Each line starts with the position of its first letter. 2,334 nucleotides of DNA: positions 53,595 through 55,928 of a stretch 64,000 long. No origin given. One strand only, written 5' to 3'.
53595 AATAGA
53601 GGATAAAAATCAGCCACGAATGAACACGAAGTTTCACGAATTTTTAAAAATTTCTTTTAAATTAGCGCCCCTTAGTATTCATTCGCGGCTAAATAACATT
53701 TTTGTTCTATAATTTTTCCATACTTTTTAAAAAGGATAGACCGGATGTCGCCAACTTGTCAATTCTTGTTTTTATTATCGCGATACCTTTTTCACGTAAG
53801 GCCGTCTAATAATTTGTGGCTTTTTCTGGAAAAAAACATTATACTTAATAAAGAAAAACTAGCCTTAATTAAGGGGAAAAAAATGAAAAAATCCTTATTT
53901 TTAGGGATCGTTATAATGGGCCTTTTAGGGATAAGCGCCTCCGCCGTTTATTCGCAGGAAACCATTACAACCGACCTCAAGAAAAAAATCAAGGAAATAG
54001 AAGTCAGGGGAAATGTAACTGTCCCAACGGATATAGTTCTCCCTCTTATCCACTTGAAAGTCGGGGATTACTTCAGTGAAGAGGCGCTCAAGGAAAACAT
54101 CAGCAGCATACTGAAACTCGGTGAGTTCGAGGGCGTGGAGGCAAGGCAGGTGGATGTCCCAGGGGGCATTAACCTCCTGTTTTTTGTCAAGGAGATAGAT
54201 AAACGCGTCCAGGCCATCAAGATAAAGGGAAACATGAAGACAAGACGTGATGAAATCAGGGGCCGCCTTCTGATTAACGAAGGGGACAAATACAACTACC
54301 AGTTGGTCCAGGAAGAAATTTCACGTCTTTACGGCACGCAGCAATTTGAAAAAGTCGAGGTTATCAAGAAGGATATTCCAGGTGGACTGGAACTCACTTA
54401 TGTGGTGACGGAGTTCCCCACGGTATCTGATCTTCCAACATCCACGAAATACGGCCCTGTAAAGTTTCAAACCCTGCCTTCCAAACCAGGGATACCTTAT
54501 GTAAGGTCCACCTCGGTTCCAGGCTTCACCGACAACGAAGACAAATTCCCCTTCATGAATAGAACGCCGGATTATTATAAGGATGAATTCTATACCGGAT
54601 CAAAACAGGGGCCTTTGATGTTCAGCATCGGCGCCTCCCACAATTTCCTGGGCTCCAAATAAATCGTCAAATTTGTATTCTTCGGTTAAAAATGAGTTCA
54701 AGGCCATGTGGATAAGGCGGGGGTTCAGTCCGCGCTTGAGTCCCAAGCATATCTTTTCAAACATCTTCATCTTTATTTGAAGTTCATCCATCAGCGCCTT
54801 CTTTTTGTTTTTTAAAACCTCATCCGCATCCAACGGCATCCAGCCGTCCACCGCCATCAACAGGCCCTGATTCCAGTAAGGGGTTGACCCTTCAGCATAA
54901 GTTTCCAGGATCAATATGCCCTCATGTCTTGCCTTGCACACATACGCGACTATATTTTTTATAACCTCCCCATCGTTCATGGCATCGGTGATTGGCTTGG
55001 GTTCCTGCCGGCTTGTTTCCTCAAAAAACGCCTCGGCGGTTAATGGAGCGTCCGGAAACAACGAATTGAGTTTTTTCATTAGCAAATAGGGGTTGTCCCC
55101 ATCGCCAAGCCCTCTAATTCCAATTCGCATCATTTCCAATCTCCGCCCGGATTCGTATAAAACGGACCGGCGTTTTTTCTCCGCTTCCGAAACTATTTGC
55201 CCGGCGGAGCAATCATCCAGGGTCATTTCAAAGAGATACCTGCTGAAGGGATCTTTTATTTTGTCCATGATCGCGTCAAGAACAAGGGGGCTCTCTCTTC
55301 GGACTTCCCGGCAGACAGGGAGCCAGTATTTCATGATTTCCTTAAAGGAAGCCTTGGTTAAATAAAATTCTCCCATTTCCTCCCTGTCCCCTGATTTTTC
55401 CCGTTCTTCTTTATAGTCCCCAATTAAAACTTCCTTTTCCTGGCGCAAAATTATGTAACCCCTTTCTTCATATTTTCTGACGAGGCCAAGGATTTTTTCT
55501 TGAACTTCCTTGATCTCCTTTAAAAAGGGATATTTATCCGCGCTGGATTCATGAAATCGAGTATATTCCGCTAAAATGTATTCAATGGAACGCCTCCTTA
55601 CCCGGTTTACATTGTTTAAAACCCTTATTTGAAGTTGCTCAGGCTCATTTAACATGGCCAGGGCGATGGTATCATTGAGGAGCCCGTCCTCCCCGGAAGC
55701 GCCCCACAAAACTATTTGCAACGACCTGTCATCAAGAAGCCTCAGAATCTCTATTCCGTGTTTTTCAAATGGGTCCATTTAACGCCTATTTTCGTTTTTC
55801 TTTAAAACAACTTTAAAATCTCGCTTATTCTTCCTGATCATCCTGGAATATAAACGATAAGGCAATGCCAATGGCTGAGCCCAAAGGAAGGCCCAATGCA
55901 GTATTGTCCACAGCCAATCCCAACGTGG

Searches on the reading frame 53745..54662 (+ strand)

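Call 62: search_protein_families(library=pfam, proteins=[window:53745-54662:+], max_evalue=0.001)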
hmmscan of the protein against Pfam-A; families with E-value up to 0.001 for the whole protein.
window:53745-54662:+ (305 aa): 2 families
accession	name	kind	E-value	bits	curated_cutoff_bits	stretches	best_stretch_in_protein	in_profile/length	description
PF07244.20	POTRA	-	1.3e-17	64.7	21.3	2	154-223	2-78/79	Surface antigen variable number repeat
PF08478.15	POTRA_1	-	0.00027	21.6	23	0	154-183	2-31/69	POTRA domain, FtsQ-type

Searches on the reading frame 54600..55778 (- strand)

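Call 62: search_protein_families(library=pfam, proteins=[window:54600-55778:-], max_evalue=0.001)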
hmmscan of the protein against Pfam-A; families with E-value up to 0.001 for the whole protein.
window:54600-55778:- (392 aa): 1 family
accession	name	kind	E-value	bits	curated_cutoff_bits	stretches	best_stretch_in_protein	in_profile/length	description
PF01706.21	FliG_C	-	4.4e-05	24.1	23.3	1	10-111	22-108/108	FliG C-terminal domain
